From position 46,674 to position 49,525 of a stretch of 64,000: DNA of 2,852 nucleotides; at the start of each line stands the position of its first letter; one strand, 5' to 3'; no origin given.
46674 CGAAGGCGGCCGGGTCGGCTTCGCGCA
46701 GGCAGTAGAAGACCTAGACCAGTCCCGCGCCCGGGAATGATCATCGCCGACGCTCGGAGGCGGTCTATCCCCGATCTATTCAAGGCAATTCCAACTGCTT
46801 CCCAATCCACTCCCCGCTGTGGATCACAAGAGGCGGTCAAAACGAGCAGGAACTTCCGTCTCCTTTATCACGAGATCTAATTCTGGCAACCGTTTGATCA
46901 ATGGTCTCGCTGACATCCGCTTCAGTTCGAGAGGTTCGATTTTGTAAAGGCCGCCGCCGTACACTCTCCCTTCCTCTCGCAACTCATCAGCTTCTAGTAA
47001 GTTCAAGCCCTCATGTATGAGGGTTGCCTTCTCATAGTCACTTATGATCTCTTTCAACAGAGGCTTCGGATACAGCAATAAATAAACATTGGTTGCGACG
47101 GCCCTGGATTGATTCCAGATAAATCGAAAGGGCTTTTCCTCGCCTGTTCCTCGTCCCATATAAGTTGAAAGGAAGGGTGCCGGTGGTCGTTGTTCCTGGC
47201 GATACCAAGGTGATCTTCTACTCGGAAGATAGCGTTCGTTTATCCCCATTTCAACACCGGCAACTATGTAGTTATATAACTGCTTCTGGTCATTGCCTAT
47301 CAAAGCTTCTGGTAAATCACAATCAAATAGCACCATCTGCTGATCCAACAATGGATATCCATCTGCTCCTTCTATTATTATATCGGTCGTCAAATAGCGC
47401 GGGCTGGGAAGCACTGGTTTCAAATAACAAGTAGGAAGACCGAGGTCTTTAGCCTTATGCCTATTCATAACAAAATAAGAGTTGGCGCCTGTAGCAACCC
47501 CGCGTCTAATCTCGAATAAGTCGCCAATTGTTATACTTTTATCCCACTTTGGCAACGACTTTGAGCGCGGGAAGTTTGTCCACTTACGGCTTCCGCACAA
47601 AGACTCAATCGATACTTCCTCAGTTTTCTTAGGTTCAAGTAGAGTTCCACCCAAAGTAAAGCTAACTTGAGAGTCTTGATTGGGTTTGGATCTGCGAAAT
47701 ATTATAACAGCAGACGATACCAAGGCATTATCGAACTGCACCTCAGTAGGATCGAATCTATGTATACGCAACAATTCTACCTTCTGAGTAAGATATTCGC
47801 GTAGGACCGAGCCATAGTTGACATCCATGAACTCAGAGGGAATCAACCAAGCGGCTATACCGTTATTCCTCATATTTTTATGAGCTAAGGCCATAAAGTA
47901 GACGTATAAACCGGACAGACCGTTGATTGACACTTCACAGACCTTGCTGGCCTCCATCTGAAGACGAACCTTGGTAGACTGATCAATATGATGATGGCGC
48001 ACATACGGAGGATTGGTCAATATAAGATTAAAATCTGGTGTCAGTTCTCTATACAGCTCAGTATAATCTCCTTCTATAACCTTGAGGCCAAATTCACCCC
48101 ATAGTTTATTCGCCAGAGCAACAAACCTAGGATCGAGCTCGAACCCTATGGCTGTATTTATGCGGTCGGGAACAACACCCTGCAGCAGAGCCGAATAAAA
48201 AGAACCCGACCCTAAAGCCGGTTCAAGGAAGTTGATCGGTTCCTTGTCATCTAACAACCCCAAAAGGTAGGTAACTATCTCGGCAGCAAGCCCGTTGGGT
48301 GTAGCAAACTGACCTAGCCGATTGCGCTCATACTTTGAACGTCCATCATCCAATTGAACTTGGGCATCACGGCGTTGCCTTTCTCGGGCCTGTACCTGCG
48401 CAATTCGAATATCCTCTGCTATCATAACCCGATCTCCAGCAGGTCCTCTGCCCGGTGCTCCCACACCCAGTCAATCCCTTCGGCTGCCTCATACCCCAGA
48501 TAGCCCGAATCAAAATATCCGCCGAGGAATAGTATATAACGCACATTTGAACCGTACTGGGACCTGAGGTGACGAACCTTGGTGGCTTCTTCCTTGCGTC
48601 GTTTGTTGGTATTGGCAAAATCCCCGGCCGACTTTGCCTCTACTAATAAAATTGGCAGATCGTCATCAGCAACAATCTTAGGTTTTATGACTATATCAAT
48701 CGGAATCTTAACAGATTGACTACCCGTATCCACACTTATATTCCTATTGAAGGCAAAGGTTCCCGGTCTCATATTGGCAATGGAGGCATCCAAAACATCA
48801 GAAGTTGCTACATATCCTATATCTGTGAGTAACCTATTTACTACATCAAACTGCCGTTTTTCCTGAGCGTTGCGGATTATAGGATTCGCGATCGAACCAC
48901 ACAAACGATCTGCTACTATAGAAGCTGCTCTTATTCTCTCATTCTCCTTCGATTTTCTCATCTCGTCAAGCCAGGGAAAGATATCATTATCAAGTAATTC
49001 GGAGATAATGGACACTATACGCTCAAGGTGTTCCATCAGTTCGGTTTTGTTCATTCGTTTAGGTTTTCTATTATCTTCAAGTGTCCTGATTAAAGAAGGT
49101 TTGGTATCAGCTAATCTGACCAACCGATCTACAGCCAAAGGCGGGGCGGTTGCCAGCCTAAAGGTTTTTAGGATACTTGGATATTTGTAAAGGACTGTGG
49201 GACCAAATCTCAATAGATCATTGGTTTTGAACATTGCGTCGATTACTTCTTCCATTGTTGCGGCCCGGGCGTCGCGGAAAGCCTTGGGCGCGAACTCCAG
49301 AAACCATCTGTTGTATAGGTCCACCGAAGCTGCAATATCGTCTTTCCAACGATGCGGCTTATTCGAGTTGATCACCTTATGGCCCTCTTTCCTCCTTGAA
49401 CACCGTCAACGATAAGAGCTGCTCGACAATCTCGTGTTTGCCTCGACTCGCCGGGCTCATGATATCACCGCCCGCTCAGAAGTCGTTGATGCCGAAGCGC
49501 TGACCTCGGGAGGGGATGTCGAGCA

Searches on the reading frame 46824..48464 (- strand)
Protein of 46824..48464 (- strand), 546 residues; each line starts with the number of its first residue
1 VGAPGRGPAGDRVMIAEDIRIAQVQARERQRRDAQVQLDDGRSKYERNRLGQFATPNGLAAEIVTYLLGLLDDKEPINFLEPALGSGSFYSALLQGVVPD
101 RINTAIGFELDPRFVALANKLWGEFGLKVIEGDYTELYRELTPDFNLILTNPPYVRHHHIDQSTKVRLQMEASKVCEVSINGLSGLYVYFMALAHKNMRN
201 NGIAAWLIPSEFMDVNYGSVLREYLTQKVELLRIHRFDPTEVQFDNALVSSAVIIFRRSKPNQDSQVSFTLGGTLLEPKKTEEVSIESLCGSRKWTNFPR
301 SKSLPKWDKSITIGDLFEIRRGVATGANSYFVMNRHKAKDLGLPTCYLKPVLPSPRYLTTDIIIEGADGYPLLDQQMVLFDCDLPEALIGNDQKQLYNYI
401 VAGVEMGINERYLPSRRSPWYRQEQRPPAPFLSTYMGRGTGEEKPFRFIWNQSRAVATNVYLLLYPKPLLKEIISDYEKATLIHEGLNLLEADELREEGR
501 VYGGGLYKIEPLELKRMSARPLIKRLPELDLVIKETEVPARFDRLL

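Call 62: search_protein_families(library=pfam, proteins=[window:46824-48464:-], max_evalue=0.00001)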
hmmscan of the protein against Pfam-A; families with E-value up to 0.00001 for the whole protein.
window:46824-48464:- (546 aa): 2 families
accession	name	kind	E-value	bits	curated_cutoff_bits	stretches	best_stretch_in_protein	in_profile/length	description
PF07669.17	Eco57I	-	1.2e-13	52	25.3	1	143-241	73-169/171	Eco57I restriction-modification methylase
PF02384.22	N6_Mtase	-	6.6e-07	29.4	20.4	1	47-279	22-253/311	N-6 DNA Methylase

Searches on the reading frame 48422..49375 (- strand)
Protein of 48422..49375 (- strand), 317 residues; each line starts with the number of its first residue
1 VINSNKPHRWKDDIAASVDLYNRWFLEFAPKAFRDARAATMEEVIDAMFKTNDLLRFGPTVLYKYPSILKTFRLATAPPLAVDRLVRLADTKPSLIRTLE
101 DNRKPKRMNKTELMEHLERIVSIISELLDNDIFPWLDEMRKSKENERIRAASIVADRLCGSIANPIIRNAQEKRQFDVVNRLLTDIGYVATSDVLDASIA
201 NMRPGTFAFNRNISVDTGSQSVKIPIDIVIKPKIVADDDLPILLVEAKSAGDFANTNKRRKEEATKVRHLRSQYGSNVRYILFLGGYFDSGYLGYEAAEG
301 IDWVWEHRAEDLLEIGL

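Call 62: search_protein_families(library=pfam, proteins=[window:48422-49375:-], max_evalue=0.00001)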
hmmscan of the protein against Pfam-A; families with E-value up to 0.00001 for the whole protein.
window:48422-49375:- (317 aa): 1 family
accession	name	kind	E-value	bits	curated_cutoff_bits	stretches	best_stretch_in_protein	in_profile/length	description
PF09572.16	RE_XamI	-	7.7e-89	297.9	25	1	53-305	2-256/256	XamI restriction endonuclease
